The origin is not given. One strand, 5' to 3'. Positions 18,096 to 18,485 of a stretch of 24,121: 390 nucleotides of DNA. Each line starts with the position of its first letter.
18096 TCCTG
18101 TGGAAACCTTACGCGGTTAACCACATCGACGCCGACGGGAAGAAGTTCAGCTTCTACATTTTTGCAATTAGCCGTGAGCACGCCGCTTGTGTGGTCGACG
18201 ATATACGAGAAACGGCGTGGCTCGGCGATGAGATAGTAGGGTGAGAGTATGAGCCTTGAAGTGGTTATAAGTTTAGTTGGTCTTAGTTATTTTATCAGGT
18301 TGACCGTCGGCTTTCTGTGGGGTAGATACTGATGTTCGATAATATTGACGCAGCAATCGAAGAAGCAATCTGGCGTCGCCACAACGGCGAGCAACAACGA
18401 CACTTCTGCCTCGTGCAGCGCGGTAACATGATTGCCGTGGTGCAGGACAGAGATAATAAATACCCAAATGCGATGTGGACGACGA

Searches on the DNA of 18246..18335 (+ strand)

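Call 70: search_dna_similar(query=window:18246-18335:+, collection=phages, mode=distant, max_evalue=0.001, max_rows=30, rows=spread)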
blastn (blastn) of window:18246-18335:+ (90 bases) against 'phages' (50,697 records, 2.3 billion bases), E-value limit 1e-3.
Records with a match: 44; places in all: 44; records where one place covers at least 80% of the query: 44.
Best place of each record, by identity: 80-90% 21; 60-80% 23.
By first word of the organism name: Escherichia 40; Kagunavirus 3; Shigella 1.
By host as written in the record: Escherichia coli 25; Escherichia sp. 3; - 3; Escherichia coli STEC O145 2; Escherichia coli 333 2; Escherichia coli O157:H7 NCTC 12900 2; Escherichia coli BF4 1; Escherichia fergusonii Y9 1; and 5 more.
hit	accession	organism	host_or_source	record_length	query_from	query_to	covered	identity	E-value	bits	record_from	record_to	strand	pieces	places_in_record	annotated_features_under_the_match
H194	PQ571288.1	Escherichia phage EC3-1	Escherichia coli BF4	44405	1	90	100%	83.3%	3e-18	96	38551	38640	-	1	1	none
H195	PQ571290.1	Escherichia phage EF2-1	Escherichia fergusonii Y9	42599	1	90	100%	82.2%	4e-17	92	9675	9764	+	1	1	none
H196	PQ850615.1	Escherichia phage LotteLoewe_Bas71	Escherichia coli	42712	1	90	100%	81.1%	2e-15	87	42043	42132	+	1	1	hypothetical protein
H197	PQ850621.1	Escherichia phage NicoleGrasset_Bas72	Escherichia coli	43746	1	90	100%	81.1%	2e-15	87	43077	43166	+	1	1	hypothetical protein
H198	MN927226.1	Escherichia phage vB_EcoS_XY2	Escherichia coli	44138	1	90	100%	81.1%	2e-15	87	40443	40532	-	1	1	none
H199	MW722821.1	Escherichia phage 590B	Escherichia coli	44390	1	90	100%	81.1%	2e-15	87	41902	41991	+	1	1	hypothetical protein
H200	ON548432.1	Escherichia phage vB_EcoS_SCS92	Escherichia coli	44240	1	90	100%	81.1%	2e-15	87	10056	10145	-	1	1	hypothetical protein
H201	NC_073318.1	Escherichia phage NTEC3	Escherichia coli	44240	1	90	100%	81.1%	2e-15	87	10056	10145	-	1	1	hypothetical protein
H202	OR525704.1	Escherichia phage vB-Eco-KMB35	Escherichia coli KMB512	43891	1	90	100%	81.1%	2e-15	87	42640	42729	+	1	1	hypothetical protein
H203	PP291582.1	Escherichia phage vB_EcoS_UTEC10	Escherichia coli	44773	1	90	100%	81.1%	2e-15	87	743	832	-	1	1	none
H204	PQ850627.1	Escherichia phage SonjaBuckley_Bas74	Escherichia coli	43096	1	90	100%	80.0%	2e-14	82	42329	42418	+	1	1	hypothetical protein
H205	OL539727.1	Escherichia virus fEg-Eco19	Escherichia coli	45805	1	90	100%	80.0%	2e-14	82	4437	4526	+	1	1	hypothetical protein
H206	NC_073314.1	Escherichia virus fEg-Eco19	Escherichia coli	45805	1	90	100%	80.0%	2e-14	82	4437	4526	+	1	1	hypothetical protein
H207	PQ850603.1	Escherichia phage GertrudWoker_Bas73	Escherichia coli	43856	1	90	100%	78.9%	9e-13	78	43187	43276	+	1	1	hypothetical protein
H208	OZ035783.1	Kagunavirus PDP21P8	-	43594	1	90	100%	78.9%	9e-13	78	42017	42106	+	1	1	record has no annotation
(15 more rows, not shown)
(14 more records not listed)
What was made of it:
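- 18249..18332 (+): p27b: a 27-aa hydrophobic ORF whose stop overlaps the next gene's ATG. It is conserved, with mostly synonymous change. Present in 44 phage records: call 70.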

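Call 72: get_annotated_region(hit=H197, flank=300)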
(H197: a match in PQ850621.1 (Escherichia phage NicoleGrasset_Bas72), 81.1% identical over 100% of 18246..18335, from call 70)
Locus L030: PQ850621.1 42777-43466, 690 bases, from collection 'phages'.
description: Escherichia phage NicoleGrasset_Bas72, complete genome.
organism: Escherichia phage NicoleGrasset_Bas72 (NCBI taxid 3398428)
taxonomy: Viruses; Duplodnaviria; Heunggongvirae; Uroviricota; Caudoviricetes
host: Escherichia coli; source: Rhine water; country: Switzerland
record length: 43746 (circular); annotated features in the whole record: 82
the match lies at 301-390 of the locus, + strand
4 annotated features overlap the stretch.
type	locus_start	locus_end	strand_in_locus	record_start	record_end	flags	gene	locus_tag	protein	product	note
CDS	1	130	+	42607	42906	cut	-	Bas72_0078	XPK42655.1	hypothetical protein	-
CDS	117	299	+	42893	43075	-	-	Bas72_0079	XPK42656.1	hypothetical protein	-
CDS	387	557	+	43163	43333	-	-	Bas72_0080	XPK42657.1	hypothetical protein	-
CDS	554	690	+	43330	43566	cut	-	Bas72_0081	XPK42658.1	hypothetical protein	-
